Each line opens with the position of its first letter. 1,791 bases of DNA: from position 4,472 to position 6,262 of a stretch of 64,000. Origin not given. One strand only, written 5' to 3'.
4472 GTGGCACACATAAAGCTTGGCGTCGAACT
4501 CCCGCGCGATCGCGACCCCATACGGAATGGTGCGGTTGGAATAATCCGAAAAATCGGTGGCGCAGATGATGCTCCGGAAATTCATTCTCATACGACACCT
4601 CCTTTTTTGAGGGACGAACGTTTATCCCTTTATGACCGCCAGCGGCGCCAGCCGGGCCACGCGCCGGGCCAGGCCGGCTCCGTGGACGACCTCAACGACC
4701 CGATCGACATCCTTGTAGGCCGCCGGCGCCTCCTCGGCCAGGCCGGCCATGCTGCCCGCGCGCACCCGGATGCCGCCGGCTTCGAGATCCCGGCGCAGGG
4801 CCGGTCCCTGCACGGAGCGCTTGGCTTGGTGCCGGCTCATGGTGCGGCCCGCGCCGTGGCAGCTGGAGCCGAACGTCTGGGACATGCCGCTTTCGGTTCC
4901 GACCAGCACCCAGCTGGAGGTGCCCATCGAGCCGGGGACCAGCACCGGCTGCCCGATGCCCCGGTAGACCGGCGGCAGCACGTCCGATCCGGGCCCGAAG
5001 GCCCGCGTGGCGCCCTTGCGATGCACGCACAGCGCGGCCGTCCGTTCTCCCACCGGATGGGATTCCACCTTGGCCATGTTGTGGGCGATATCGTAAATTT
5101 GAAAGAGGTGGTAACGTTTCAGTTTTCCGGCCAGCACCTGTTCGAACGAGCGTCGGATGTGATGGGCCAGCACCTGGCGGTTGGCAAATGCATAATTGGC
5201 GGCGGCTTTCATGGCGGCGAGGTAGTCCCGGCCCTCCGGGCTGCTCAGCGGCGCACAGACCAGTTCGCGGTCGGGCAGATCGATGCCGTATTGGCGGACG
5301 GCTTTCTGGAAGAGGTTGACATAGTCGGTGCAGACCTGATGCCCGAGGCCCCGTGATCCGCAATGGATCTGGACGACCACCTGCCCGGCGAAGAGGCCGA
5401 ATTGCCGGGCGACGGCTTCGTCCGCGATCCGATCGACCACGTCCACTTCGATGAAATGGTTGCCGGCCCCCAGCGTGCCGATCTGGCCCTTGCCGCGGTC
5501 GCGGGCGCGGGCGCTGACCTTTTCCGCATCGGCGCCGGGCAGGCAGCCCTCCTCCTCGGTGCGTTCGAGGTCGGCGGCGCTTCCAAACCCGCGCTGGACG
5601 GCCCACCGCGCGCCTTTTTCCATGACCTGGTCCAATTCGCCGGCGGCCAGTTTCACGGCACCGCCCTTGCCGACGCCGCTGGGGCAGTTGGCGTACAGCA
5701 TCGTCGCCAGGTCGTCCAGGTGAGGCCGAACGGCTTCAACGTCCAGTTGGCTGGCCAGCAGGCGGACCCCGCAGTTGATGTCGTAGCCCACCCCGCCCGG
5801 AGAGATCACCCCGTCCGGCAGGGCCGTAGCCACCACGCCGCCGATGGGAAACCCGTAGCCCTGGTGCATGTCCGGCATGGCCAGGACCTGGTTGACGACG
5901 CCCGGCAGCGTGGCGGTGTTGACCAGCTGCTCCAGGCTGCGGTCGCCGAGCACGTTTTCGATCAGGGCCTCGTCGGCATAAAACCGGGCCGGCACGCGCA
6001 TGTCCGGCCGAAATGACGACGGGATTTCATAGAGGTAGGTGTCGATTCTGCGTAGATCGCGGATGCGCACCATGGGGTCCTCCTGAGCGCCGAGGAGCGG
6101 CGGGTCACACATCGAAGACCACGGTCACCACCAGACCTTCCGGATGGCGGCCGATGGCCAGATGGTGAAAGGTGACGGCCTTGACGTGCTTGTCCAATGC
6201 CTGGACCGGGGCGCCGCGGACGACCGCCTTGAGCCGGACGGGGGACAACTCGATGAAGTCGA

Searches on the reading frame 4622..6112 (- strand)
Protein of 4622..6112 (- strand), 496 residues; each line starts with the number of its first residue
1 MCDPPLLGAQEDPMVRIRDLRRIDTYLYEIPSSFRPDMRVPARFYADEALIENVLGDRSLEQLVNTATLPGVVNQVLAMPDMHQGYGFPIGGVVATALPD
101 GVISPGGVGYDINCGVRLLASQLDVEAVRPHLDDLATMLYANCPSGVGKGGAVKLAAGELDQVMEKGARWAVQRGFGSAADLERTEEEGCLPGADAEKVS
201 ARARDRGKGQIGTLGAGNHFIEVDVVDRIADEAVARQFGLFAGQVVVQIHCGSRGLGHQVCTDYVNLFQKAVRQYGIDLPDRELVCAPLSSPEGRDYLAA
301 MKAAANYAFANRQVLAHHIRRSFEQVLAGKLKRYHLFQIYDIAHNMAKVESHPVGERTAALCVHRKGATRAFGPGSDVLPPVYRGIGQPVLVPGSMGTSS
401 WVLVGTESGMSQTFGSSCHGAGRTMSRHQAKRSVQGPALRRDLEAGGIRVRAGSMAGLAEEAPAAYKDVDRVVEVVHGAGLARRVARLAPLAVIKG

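Call 61: search_protein_families(library=pfam, proteins=[window:4622-6112:-], max_evalue=0.00001)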
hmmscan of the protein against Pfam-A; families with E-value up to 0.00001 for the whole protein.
window:4622-6112:- (496 aa): 1 family
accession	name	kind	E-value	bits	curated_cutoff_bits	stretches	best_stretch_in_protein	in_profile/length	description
PF01139.22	RtcB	-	6.2e-176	586.2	27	1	62-496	1-426/426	tRNA-splicing ligase RtcB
